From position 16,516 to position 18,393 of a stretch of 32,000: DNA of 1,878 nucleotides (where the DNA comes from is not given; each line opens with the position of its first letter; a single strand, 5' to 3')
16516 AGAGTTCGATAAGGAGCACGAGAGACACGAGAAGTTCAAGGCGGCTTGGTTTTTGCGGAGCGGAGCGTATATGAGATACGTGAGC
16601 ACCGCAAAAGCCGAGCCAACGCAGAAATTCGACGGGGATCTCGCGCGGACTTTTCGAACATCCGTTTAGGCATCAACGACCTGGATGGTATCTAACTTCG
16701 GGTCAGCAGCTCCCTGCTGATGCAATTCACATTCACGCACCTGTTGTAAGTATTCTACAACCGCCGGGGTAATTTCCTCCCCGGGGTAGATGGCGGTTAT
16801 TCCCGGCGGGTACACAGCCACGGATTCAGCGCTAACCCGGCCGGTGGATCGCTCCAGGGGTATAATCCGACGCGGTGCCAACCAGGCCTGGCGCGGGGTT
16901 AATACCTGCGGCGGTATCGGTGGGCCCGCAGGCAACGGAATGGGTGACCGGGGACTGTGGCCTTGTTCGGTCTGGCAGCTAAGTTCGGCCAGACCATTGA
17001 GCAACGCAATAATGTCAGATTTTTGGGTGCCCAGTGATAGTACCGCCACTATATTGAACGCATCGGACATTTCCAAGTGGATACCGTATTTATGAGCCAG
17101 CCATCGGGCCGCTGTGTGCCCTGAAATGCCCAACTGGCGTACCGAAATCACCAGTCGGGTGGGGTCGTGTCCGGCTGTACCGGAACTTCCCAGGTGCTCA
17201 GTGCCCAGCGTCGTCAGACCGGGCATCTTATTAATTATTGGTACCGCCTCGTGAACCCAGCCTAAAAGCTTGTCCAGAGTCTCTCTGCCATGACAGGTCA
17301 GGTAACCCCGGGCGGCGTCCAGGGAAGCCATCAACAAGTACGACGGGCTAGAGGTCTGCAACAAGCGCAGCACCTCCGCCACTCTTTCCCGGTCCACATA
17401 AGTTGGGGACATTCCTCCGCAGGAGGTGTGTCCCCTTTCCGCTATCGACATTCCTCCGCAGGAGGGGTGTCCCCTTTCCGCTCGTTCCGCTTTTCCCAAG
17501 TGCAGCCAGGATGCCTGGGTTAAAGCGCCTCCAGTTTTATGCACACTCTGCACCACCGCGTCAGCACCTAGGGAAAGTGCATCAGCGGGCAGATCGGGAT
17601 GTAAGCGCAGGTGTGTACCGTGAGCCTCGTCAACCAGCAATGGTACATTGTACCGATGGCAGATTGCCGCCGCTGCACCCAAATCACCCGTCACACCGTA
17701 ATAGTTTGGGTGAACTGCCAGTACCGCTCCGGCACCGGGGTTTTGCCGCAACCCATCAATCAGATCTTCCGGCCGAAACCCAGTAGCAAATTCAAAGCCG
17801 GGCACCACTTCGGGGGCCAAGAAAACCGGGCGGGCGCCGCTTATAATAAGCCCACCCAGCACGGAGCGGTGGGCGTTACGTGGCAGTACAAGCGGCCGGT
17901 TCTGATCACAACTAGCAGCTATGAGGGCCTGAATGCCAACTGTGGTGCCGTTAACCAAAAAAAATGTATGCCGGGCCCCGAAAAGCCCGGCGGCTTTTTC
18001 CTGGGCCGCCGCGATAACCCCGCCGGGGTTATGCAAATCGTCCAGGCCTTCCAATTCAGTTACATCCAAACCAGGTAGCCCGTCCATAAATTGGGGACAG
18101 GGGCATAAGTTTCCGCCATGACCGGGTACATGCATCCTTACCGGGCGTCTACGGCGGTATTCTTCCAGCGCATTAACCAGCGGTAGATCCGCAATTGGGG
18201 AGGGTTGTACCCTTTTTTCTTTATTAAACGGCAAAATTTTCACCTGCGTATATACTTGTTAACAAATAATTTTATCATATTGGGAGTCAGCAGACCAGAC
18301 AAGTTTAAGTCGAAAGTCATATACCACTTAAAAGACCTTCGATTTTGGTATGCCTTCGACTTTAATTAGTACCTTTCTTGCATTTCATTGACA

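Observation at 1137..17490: Oriented ~40-bp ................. hairpin repeat family at six loci, stop-free in all six frames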

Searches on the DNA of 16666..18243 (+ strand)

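Call 34: build_rna_model(alignment_id=A1, structure=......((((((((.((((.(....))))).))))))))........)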
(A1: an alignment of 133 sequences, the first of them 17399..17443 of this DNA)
Model R1 built from alignment A1 (133 sequences, 47 columns); structure: as given.
model positions 45; base pairs 13; branch points 0; effective number of sequences 19.62; information 1.223 bits per position. Calibrated on 0.2 Mb of random sequence (short: E-values are rough).
structure used (alignment columns):
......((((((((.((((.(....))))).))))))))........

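Call 35: search_with_rna_model(model_id=R1, source=window, filters=off, max_evalue=10, show_alignments=8)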
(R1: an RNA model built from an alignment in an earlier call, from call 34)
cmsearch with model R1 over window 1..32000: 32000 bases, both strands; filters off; matches with E-value up to 10: 26.
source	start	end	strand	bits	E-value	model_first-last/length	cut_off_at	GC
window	1191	1235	+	67.9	2.1e-18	1-45/45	no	0.58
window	17399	17443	+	64.9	1.8e-17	1-45/45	no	0.58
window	14782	14825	+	61.3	2e-16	1-45/45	no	0.45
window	5054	5096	+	40.4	3.7e-10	1-45/45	no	0.53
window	17447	17471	+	27.5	2.9e-06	10-34/45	no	0.64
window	4656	4688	+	21.7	0.00015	1-45/45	no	0.58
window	17399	17441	-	17.4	0.0031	1-45/45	no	0.58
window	1191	1233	-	16.4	0.0061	1-45/45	no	0.6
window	4060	4094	+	13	0.064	1-45/45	no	0.51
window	12019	12053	-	11.5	0.18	1-45/45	no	0.57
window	11594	11621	+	11.1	0.24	1-45/45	no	0.46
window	19822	19859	+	9.5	0.7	1-45/45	no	0.61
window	4659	4680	-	9.4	0.75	7-40/45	no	0.64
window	20537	20589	+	9.1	0.97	1-45/45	no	0.49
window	29087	29123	+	8.6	1.4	1-45/45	no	0.59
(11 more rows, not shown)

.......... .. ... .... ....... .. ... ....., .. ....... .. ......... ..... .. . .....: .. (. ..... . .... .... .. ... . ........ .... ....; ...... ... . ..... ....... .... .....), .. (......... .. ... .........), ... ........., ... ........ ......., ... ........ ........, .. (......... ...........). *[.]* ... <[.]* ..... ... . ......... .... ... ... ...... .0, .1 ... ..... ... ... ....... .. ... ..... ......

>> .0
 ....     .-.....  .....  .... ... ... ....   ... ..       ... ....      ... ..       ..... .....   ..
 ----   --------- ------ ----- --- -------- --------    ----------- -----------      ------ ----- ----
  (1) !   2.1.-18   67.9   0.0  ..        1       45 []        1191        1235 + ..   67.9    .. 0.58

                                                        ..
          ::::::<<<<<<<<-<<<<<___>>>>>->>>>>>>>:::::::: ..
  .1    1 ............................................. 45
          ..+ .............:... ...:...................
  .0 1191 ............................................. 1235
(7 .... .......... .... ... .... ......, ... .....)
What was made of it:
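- On REP / REPIN-RAYT system: Seven copies lie in 17 kb of the window (call 35).
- Checked: It finds nothing convincing elsewhere in the 32 kb (call 35).
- In the window itself 3 complete units, 1 truncated tandem unit and 4 decayed copies are seen (call 35).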

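Call 36: search_with_rna_model(model_id=R1, sources=[L001, L002, L003, L004, L005, L006, L007, L008, L009, L010, L011, L012, L013, L014, L015, L016, L017, L018, L019, L020, L021, L022, L023, L024, L025, L026, L027, L028, L029, L030, L031, L032, L033, L034, L035, L036, L037, L038, L039, L040, L041, L042, L043, L044, L045, L046, L047, L048, L049, L050, L051, L052, L053, L054, L055, L056, L057, L058, L059, L060, L061, L062, L063, L064, L065, L066, L067, L068, L069, L070, L071, L072, L073, L074, L075, L076, L077, L078, L079, L080, L081, L082, L083, L084, L085, L086, L087, L088, L089, L090, L091, L092, L093, L094, L095, L096, L097, L098, L099, L100], max_evalue=0.01)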
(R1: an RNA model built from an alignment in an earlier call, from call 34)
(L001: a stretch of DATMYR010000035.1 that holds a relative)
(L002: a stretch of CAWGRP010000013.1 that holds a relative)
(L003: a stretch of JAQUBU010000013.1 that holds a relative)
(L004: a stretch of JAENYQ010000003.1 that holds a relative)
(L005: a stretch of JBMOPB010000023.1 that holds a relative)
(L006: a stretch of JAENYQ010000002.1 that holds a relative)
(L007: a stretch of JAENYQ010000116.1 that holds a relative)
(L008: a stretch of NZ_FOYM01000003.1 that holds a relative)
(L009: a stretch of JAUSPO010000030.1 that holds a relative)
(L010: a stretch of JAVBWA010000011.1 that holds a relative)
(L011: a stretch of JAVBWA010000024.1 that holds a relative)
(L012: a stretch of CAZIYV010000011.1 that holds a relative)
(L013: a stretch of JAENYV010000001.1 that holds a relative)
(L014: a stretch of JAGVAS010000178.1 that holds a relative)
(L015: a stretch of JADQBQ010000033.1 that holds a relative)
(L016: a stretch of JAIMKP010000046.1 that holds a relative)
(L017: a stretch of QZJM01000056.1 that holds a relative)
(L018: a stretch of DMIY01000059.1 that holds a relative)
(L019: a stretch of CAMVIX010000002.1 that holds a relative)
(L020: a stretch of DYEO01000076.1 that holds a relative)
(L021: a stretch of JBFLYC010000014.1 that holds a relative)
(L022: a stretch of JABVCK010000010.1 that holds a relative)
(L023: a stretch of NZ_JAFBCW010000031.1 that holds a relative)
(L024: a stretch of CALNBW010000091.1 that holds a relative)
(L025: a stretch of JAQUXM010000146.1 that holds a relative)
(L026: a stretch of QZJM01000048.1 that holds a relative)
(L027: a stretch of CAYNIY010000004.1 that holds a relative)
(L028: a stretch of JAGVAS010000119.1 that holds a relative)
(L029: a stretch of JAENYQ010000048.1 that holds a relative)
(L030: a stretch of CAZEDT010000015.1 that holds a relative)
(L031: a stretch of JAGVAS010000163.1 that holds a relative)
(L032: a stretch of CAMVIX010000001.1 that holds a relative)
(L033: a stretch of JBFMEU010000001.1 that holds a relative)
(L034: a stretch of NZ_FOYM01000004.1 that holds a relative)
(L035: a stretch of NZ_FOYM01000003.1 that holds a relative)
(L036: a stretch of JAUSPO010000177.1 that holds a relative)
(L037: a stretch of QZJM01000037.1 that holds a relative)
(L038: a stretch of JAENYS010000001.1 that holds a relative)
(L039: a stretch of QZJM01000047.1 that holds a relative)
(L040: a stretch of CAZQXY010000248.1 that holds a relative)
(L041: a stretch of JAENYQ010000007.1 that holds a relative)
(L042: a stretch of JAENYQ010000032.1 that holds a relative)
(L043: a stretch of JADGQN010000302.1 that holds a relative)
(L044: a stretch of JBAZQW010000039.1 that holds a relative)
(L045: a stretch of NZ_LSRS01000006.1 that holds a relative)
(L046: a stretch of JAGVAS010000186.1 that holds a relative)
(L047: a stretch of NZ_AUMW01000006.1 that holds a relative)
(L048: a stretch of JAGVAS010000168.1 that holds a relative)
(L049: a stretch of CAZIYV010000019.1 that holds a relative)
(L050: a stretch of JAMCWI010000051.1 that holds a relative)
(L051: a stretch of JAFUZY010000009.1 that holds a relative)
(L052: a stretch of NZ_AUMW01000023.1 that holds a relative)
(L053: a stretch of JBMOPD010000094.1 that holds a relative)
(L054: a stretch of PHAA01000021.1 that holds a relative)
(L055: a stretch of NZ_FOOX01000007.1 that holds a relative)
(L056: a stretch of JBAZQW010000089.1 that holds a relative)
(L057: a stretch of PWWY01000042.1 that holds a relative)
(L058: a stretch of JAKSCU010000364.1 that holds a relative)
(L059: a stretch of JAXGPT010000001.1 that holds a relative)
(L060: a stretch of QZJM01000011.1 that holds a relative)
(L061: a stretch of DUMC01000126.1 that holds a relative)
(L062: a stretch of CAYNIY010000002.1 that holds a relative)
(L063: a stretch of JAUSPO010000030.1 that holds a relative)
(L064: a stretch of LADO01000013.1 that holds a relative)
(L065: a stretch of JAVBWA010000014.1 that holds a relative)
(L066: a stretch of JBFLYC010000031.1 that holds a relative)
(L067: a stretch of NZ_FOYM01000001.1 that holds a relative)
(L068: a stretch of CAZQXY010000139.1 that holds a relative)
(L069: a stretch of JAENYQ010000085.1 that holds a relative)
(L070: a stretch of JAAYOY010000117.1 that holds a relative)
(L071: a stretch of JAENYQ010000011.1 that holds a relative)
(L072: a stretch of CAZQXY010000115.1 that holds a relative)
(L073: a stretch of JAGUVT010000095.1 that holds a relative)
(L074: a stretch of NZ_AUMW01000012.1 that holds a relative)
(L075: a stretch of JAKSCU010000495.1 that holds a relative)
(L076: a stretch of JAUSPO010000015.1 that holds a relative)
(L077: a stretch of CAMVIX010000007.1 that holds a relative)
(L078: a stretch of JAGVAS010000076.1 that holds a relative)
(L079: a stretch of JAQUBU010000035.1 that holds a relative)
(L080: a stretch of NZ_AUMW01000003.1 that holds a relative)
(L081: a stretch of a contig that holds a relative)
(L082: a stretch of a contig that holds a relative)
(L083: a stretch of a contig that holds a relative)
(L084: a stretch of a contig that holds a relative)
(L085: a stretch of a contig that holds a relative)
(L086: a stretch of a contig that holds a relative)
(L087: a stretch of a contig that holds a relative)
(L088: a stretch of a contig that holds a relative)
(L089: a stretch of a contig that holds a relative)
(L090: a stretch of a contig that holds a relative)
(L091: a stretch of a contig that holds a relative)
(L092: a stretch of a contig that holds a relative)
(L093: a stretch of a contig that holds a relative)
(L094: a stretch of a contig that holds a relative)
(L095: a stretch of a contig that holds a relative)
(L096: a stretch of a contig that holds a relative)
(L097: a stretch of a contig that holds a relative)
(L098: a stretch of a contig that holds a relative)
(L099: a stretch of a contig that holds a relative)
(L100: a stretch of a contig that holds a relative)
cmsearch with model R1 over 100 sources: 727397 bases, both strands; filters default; matches with E-value up to 0.01: 167.
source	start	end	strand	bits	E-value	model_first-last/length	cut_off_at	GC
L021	1696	1740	-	70.2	1e-17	1-45/45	no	0.47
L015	4583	4627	-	69.6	1.5e-17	1-45/45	no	0.49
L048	56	100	+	69.5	1.6e-17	1-45/45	no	0.49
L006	3032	3076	-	69.5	1.6e-17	1-45/45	no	0.53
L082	5666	5710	-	69.4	1.7e-17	1-45/45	no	0.49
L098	7918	7962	+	69.4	1.7e-17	1-45/45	no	0.49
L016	3527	3571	-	69.2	2e-17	1-45/45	no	0.49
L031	63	107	+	68.7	2.8e-17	1-45/45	no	0.51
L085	343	387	+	68.2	4.1e-17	1-45/45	no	0.51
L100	6756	6800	-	68.1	4.3e-17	1-45/45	no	0.51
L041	1170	1214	-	68.1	4.4e-17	1-45/45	no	0.49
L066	3403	3447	+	67.9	5.1e-17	1-45/45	no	0.56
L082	5815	5859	-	67.8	5.3e-17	1-45/45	no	0.51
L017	2833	2877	+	67.7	5.6e-17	1-45/45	no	0.51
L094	6146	6190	-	67.6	6.1e-17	1-45/45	no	0.51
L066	45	89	+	67.3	7.7e-17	1-45/45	no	0.53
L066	193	237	+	67.3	7.7e-17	1-45/45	no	0.53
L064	5119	5163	-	67.3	7.7e-17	1-45/45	no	0.51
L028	2291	2335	+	67.2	7.8e-17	1-45/45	no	0.51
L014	2968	3012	+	67.1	8.5e-17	1-45/45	no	0.49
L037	213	257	-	67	9.5e-17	1-45/45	no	0.44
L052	996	1038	-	66.8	1.1e-16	1-45/45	no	0.47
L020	275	319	+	66.6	1.2e-16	1-45/45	no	0.44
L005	2006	2050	-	66.6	1.2e-16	1-45/45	no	0.49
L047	5655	5699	+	66.5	1.3e-16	1-45/45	no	0.49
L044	173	217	+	66.5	1.3e-16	1-45/45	no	0.53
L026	619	663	-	66.5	1.3e-16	1-45/45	no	0.47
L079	4353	4397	+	66.4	1.4e-16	1-45/45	no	0.53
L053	62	106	+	66.3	1.5e-16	1-45/45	no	0.56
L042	425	469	-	66.3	1.5e-16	1-45/45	no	0.56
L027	2963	3007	-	66.1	1.7e-16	1-45/45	no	0.49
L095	999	1043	+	65.9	1.9e-16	1-45/45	no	0.51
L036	181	225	+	65.8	2.1e-16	1-45/45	no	0.51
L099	6145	6189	+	65.7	2.2e-16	1-45/45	no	0.51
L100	666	710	+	65.6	2.4e-16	1-45/45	no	0.49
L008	7153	7195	-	65.5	2.5e-16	1-45/45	no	0.47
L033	2910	2954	+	65.4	2.7e-16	1-45/45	no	0.6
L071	4427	4469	-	65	3.6e-16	1-45/45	no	0.51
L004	7895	7939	-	64.7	4.4e-16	1-45/45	no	0.53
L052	4788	4830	+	64.6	4.7e-16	1-45/45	no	0.47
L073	2381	2425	-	64.6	4.9e-16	1-45/45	no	0.49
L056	4660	4704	-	64.5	5.2e-16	1-45/45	no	0.56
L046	1877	1921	-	64.4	5.5e-16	1-45/45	no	0.53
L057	1301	1345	+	64.4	5.7e-16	1-45/45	no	0.53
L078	981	1025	-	64.2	6.2e-16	1-45/45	no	0.53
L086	6920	6964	-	64.2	6.2e-16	1-45/45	no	0.47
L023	2571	2615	+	64.1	6.8e-16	1-45/45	no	0.6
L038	7458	7502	-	63.7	8.9e-16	1-45/45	no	0.49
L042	1196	1240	-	63.7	9.3e-16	1-45/45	no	0.53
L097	1346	1390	-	63.2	1.3e-15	1-45/45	no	0.58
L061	3022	3064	-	62.8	1.7e-15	1-45/45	no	0.49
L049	6351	6395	+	62.7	1.8e-15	1-45/45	no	0.58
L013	2812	2856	+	62.6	2e-15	1-45/45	no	0.49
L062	6672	6716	+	62.6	2e-15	1-45/45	no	0.56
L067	7389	7431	+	62.4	2.1e-15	1-45/45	no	0.53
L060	1426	1469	+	62.4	2.2e-15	1-45/45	no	0.52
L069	7427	7471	-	62.1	2.7e-15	1-45/45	no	0.56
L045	7072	7116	-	61.8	3.4e-15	1-45/45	no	0.4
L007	6684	6728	+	61.4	4.5e-15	1-45/45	no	0.56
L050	416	458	+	61.4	4.5e-15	1-45/45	no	0.51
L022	3183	3227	-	61.3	4.9e-15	1-45/45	no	0.42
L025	2392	2435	-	60.9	6.4e-15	1-45/45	no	0.57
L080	426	469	+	60.2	1e-14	1-45/45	no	0.57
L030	2944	2986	+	59.8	1.3e-14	1-45/45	no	0.56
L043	4209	4251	-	59.7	1.4e-14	1-45/45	no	0.56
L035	6658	6700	+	59.6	1.5e-14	1-45/45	no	0.56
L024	4766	4809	+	59.5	1.7e-14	1-45/45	no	0.57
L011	4912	4956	+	59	2.2e-14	1-45/45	no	0.58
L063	7527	7569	-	58.9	2.4e-14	1-45/45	no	0.51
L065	2123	2168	-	58.7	2.8e-14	1-45/45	no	0.46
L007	6740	6784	+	58.7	2.9e-14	1-45/45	no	0.47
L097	1653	1697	-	58.6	3.1e-14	1-45/45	no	0.49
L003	71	114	-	58.4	3.5e-14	1-45/45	no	0.59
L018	2423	2465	+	58.4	3.6e-14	1-45/45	no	0.49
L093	83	127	+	58.3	3.9e-14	1-45/45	no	0.64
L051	210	254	-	58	4.5e-14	1-45/45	no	0.49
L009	1297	1341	+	57.9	4.9e-14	1-45/45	no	0.51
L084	6655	6697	+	57.9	4.9e-14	1-45/45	no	0.53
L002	5815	5857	+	57.7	5.5e-14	1-45/45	no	0.56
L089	1600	1644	+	57.4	6.8e-14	1-45/45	no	0.47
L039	5365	5409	-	57.3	7.4e-14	1-45/45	no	0.51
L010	4484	4528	-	57.1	8.5e-14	1-45/45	no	0.53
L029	5057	5099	+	57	9.2e-14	1-45/45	no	0.51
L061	3066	3108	-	56.8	1e-13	1-45/45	no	0.56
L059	1690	1735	-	56.8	1.1e-13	1-45/45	no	0.54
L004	7778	7822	-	56.7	1.1e-13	1-45/45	no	0.58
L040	1007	1049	-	56.7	1.1e-13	1-45/45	no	0.6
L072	1782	1824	+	56.5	1.3e-13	1-45/45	no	0.58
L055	5666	5708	+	56.4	1.4e-13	1-45/45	no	0.49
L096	265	307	+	56.2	1.6e-13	1-45/45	no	0.49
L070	7962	8000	+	55.4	2.8e-13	1-39/45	3'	0.54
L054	1045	1088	-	55.4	2.8e-13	1-45/45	no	0.55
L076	7547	7589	+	55.3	3e-13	1-45/45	no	0.58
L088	1694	1736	+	55.1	3.4e-13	1-45/45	no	0.63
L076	7483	7527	-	55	3.6e-13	1-45/45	no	0.49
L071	5321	5386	-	54.7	4.4e-13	1-45/45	no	0.55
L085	765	830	+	54.4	5.4e-13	1-45/45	no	0.52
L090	3003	3048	-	54.3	5.9e-13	1-45/45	no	0.39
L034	1819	1863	+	53.4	1.1e-12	1-45/45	no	0.44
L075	2402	2444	-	53.3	1.2e-12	1-45/45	no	0.56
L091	5720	5762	-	52.8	1.7e-12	1-45/45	no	0.53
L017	2738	2789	-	52.7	1.8e-12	1-45/45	no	0.5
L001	357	403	-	52.6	1.9e-12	1-45/45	no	0.55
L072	1722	1766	-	52.3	2.3e-12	1-45/45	no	0.6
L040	1070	1114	+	51.5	4.1e-12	1-45/45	no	0.62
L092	1500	1541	+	50.8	6.7e-12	1-45/45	no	0.55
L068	5688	5731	-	50.5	8.1e-12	1-45/45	no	0.66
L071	339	387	-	50.1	1.1e-11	1-45/45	no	0.45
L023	5088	5154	-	48.9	2.4e-11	1-45/45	no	0.45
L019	7785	7829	-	48.3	3.8e-11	1-45/45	no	0.6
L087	4331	4372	+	48.1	4.5e-11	1-45/45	no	0.55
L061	3154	3197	-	48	4.7e-11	1-45/45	no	0.55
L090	3306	3371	+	47.6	6e-11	1-45/45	no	0.56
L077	2596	2640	+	47.2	8e-11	1-45/45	no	0.49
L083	6854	6897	+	47.2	8.2e-11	1-45/45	no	0.55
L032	7185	7228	-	47.2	8.2e-11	1-45/45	no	0.55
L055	3533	3598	+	46.8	1e-10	1-45/45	no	0.52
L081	1557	1600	-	46.7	1.1e-10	1-45/45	no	0.66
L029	5017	5056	+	45.7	2.3e-10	1-45/45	no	0.55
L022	6507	6568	-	45.6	2.3e-10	1-45/45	no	0.53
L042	57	121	-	45.3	2.9e-10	1-45/45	no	0.51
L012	6722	6765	-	45.1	3.5e-10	1-45/45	no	0.52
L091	5811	5856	-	44.6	4.8e-10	1-45/45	no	0.57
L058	6788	6830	-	43.8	8.6e-10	1-45/45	no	0.65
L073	2344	2380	-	43.2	1.2e-09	7-43/45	no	0.54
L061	3110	3152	-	43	1.4e-09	1-45/45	no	0.56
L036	103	147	-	43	1.5e-09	1-45/45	no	0.58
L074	5970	6036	-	41.4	4.3e-09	1-45/45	no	0.54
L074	6037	6076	-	41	5.7e-09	1-45/45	no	0.52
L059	5535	5594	-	40.9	6.1e-09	1-45/45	no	0.48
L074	2500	2563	+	38.1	4.3e-08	1-45/45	no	0.5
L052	1040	1072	-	37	9.5e-08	7-41/45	no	0.55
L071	5387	5450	-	35.2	3.3e-07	1-45/45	no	0.55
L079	4312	4351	+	34.4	5.6e-07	1-45/45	no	0.47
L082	5711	5772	-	33.8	8.2e-07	1-45/45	no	0.52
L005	1024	1089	-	33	1.4e-06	1-45/45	no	0.48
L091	4879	4921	-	32.9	1.6e-06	1-45/45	no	0.51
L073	2314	2338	-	32.6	1.9e-06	10-34/45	no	0.52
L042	397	421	-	32.5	2.1e-06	10-34/45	no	0.56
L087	5588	5653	+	29.5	1.6e-05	1-45/45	no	0.48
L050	462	484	+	29.2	2e-05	10-34/45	no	0.52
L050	499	521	+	29.2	2e-05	10-34/45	no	0.52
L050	536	558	+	29.2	2e-05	10-34/45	no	0.52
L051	212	256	+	26.1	0.00017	1-45/45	no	0.47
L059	6563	6628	+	25.5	0.00027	1-45/45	no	0.42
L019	7011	7059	+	25.2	0.00033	1-45/45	no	0.51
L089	1598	1642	-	25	0.00035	1-45/45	no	0.44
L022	3185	3229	+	24.8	0.00042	1-45/45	no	0.42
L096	311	331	+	24.7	0.00045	12-32/45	no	0.52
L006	6566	6609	+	24.6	0.00049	1-45/45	no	0.5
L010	4486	4530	+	23.7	0.00087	1-45/45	no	0.56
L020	273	317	-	23.2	0.0013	1-45/45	no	0.47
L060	1605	1649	+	23.1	0.0013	1-45/45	no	0.53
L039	5367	5411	+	23.1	0.0014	1-45/45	no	0.49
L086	6922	6966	+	23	0.0015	1-45/45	no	0.47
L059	6561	6626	-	23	0.0015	1-45/45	no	0.42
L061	3156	3199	+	22.6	0.0019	1-45/45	no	0.5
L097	1348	1392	+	22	0.0029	1-45/45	no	0.6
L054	1019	1042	-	21.8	0.0034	10-34/45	no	0.58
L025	1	34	+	21.4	0.0044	22-45/45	5'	0.47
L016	3529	3573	+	21.2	0.0051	1-45/45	no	0.49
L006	6564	6607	-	21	0.0059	1-45/45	no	0.5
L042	1170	1190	-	20.6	0.0078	12-32/45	no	0.62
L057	1299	1343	-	20.5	0.0082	1-45/45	no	0.53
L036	179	223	-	20.4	0.0085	1-45/45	no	0.53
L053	60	104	-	20.3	0.0091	1-45/45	no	0.56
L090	3005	3050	+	20.3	0.0092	1-45/45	no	0.39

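Call 74: search_with_rna_model(model_id=R1, sources=[L241, L242], filters=off, max_evalue=0.1)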
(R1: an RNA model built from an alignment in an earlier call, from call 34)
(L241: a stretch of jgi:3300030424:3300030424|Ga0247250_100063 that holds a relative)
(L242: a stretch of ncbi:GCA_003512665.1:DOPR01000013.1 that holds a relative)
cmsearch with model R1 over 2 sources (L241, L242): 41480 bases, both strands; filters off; matches with E-value up to 0.1: 5.
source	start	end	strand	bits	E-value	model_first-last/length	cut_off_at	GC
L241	9850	9894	-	67.9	2.7e-18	1-45/45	no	0.58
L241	5989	6031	-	40.4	4.8e-10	1-45/45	no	0.53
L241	6397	6429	-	21.7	0.0002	1-45/45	no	0.58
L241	9852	9894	+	16.4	0.008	1-45/45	no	0.6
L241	6991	7025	-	13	0.083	1-45/45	no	0.51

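Call 86: search_rna_families(sources=[L009, L244, L243], threshold=gathering)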
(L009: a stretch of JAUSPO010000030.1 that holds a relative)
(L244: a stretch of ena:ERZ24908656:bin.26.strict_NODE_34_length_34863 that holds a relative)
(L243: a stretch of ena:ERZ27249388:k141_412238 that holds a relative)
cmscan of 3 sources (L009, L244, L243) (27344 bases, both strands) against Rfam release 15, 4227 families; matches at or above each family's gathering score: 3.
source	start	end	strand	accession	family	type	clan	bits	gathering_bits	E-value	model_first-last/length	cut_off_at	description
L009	1425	1595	+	RF02001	group-II-D1D4-3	Intron;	CL00102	145.6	32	1.2e-30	1-170/170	no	Group II catalytic intron D1-D4-3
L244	6857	7131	+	RF00230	T-box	Cis-reg; leader;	-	102.2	93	8.7e-22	1-219/219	no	T-box leader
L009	1637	1719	+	RF01998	group-II-D1D4-1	Intron;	CL00102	49.5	35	2.8e-06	1-84/84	no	Group II catalytic intron D1-D4-1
